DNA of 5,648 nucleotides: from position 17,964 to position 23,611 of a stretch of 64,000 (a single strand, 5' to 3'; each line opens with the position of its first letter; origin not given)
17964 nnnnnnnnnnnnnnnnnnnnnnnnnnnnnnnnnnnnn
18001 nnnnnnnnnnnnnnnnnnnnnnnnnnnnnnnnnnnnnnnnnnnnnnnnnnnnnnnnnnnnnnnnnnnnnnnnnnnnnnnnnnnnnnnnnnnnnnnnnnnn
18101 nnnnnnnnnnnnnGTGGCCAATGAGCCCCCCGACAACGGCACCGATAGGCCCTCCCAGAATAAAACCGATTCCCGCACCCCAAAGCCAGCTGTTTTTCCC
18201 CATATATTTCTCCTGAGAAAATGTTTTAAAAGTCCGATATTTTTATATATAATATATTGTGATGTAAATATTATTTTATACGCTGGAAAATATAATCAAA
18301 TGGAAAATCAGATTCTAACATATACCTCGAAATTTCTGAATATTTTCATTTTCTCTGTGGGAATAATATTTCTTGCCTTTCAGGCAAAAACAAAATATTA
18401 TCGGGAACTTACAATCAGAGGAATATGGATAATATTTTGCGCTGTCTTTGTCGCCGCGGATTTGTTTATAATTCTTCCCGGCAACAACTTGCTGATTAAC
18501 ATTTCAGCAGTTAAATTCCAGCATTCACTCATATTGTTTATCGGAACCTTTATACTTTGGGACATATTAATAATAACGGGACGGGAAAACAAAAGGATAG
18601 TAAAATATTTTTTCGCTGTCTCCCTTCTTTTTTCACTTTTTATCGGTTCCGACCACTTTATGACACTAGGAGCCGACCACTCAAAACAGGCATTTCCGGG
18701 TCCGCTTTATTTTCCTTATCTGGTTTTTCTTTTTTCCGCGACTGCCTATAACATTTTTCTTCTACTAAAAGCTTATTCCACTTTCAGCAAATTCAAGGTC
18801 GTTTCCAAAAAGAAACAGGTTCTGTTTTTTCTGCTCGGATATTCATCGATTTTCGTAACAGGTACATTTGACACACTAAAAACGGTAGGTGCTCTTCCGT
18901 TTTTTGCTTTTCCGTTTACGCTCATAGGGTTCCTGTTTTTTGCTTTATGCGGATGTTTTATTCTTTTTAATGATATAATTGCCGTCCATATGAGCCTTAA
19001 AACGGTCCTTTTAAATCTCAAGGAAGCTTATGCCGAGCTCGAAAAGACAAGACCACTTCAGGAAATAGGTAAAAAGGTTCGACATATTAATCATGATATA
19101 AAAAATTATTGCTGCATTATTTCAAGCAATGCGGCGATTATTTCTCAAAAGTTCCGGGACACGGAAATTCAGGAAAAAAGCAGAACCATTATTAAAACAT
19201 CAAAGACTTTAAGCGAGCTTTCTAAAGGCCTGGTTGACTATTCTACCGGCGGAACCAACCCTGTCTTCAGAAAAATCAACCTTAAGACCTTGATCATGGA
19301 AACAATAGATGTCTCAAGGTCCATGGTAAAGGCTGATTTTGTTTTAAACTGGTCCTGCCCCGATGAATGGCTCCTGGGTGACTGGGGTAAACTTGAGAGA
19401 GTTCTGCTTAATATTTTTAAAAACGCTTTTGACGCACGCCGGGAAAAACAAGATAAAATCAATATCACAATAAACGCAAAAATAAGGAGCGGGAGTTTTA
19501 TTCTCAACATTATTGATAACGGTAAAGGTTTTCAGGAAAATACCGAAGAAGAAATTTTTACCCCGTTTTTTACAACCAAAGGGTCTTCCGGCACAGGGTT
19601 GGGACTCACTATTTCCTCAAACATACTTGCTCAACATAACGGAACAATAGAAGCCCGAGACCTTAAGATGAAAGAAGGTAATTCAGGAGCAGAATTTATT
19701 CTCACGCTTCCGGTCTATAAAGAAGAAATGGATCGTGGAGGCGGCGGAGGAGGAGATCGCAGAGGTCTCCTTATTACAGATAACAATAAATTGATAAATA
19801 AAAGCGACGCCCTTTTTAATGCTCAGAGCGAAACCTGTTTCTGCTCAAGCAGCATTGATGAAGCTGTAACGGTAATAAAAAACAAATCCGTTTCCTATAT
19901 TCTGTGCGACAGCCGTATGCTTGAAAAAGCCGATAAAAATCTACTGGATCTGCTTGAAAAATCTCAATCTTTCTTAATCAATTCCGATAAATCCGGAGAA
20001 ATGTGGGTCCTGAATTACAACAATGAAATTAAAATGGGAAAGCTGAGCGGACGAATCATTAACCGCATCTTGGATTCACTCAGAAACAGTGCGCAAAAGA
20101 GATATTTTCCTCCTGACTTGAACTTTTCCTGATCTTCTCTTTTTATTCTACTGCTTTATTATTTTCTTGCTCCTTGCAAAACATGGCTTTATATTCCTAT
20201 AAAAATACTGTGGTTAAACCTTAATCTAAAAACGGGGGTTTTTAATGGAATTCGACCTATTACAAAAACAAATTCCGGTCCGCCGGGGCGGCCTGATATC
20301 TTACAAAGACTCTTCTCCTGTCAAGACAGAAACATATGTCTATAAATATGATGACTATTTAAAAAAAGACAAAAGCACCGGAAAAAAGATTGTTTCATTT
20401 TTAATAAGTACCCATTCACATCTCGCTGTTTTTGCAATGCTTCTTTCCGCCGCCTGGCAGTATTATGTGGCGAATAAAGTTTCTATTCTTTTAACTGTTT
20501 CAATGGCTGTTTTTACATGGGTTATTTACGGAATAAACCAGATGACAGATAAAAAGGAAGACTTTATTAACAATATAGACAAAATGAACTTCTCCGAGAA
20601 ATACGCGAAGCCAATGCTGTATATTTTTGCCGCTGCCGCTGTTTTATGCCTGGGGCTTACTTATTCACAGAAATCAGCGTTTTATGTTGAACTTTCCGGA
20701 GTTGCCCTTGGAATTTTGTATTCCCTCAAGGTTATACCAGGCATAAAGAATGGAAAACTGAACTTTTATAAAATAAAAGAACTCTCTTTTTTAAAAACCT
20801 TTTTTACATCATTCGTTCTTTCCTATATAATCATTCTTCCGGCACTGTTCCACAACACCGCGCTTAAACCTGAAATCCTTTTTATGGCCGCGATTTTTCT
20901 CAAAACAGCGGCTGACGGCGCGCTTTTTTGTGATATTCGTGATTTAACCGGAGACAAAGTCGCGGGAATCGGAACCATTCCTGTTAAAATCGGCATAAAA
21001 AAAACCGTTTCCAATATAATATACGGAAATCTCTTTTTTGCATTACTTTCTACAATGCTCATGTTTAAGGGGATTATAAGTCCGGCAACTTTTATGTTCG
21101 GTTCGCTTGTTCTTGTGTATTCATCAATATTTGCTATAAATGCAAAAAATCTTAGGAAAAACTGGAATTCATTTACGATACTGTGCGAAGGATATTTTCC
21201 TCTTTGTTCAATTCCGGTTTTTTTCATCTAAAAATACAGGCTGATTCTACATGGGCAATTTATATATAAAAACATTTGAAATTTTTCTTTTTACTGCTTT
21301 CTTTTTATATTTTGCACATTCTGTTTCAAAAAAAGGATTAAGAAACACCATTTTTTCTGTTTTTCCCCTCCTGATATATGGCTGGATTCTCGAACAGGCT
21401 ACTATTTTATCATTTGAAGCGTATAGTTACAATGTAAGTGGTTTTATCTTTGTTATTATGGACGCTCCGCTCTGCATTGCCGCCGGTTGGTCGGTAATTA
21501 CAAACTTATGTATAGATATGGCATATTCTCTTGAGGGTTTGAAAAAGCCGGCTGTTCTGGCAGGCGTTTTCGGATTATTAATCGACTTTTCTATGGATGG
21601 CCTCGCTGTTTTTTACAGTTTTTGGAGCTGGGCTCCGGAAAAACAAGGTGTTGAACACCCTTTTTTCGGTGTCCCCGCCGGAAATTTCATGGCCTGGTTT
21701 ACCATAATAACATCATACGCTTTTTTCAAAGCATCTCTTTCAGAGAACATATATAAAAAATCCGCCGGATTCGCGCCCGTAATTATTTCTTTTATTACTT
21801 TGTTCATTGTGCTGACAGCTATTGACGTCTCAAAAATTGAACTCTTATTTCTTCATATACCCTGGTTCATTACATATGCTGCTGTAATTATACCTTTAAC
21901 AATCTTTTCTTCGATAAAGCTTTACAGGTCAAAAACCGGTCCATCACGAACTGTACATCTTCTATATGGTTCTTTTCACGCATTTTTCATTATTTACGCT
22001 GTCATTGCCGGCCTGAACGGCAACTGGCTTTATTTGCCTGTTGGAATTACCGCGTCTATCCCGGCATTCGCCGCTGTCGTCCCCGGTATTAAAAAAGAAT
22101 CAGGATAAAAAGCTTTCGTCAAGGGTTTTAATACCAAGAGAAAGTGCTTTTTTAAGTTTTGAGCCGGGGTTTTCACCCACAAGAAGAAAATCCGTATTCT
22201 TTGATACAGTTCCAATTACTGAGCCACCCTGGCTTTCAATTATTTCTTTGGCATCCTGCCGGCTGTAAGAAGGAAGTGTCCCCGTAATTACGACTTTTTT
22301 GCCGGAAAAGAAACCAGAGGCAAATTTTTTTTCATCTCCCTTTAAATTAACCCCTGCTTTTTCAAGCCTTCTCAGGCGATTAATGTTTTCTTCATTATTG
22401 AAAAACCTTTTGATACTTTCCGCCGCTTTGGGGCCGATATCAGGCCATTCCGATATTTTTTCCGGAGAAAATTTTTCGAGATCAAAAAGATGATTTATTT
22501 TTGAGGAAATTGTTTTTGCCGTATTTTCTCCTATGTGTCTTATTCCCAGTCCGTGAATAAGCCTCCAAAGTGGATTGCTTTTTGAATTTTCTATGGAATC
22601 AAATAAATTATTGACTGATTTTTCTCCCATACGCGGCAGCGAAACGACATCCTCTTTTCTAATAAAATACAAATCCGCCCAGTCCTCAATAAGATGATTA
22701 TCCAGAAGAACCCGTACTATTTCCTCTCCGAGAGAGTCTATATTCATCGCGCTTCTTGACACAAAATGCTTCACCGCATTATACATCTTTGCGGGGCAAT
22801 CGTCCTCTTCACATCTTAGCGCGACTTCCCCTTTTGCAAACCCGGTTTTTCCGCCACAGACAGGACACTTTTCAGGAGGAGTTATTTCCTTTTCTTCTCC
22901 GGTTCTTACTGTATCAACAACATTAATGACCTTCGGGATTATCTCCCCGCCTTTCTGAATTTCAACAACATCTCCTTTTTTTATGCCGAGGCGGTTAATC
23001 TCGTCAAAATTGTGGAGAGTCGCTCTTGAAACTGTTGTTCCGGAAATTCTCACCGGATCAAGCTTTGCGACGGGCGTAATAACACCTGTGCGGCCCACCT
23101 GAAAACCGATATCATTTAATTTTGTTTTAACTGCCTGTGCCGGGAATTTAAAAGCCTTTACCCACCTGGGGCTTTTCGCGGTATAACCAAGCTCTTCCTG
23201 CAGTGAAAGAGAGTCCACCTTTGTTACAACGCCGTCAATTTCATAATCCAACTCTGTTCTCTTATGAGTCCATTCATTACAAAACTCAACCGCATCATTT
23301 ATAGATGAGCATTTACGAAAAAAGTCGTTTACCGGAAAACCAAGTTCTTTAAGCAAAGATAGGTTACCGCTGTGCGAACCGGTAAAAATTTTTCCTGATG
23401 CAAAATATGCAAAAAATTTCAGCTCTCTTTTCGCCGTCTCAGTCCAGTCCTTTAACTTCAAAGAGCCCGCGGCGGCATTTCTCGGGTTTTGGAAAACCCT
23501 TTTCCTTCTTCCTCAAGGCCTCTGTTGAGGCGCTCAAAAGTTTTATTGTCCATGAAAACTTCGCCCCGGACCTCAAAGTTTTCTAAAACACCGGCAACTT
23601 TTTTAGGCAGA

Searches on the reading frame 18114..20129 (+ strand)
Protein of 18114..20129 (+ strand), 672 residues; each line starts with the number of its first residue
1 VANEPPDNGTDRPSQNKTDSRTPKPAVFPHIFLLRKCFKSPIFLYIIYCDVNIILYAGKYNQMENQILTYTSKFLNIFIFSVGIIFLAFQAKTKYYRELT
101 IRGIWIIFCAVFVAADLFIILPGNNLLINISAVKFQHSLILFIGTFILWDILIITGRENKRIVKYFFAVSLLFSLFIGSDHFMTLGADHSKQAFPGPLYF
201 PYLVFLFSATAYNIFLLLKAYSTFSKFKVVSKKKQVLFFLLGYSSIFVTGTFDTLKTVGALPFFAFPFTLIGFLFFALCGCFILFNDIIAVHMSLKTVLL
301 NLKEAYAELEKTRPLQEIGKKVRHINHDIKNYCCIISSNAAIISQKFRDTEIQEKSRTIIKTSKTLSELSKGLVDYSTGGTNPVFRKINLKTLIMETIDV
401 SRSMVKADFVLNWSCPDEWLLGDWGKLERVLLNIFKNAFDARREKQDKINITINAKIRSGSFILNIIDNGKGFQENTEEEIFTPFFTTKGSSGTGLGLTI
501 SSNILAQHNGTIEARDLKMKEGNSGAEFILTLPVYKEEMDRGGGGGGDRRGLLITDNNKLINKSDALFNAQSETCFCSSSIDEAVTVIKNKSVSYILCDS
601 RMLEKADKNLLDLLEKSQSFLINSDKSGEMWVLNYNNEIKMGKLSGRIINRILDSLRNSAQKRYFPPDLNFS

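Call 22: search_protein_families(library=pfam, proteins=[window:18114-20129:+], max_evalue=0.001)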
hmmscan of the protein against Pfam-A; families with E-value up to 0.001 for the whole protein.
window:18114-20129:+ (672 aa): 2 families
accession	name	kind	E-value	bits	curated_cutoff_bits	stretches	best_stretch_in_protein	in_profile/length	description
PF02518.31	HATPase_c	-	4.9e-20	72.5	26.4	1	423-534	2-109/111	Histidine kinase-, DNA gyrase B-, and HSP90-like ATPase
PF14501.12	HATPase_c_5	-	0.00063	20.1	22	0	429-513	8-87/102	GHKL domain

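Call 80: search_protein_families(library=pfam, proteins=[window:18114-20129:+], max_evalue=1)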
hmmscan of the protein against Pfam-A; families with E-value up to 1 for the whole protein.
window:18114-20129:+ (672 aa): 3 families
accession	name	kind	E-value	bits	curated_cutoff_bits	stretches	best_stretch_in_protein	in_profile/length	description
PF02518.31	HATPase_c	-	4.9e-20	72.5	26.4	1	423-534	2-109/111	Histidine kinase-, DNA gyrase B-, and HSP90-like ATPase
PF14501.12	HATPase_c_5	-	0.00063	20.1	22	1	429-513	8-87/102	GHKL domain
PF13589.12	HATPase_c_3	-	0.0035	17.8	25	1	427-483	3-55/137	Histidine kinase-, DNA gyrase B-, and HSP90-like ATPase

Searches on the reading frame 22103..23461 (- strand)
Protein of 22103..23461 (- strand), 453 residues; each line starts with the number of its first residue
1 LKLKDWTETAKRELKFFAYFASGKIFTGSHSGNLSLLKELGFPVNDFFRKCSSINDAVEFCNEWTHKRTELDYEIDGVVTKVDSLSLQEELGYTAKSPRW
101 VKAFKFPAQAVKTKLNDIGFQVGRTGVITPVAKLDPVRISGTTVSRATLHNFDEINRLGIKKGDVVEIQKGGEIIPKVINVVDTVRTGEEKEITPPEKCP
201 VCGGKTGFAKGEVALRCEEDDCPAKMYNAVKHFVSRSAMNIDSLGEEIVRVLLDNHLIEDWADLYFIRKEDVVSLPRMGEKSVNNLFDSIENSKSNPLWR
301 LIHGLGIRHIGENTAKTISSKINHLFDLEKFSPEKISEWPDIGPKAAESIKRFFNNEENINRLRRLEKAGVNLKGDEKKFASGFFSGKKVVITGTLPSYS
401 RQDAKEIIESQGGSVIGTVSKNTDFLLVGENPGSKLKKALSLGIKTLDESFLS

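Call 22: search_protein_families(library=pfam, proteins=[window:22103-23461:-], max_evalue=0.001)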
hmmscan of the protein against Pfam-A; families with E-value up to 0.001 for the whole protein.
window:22103-23461:- (453 aa): 8 families
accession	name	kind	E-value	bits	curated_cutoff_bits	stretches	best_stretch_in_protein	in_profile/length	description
PF03120.22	DNA_ligase_OB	-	1.4e-32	111.9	32.9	1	112-189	1-78/79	NAD-dependent DNA ligase OB-fold domain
PF01653.23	DNA_ligase_aden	-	5.8e-29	101.8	27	1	4-109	144-253/253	NAD-dependent DNA ligase adenylation domain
PF12826.13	HHH_2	-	6.8e-17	61.8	27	1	300-361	1-62/64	Helix-hairpin-helix motif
PF00533.33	BRCT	-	1.5e-16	60.8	21.3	1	382-452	3-74/78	BRCA1 C Terminus (BRCT) domain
PF14520.12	HHH_5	-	4.8e-09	37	27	1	305-353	5-54/57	Helix-hairpin-helix domain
PF03119.21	DNA_ligase_ZBD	-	4.1e-06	27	25.8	1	198-224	1-27/27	NAD-dependent DNA ligase C4 zinc finger domain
PF12738.14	PTCB-BRCT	-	6.1e-06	26.6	22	1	393-446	6-58/63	twin BRCT domain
PF16589.12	BRCT_2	-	4.6e-05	24.1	27.3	1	384-452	2-70/86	BRCT domain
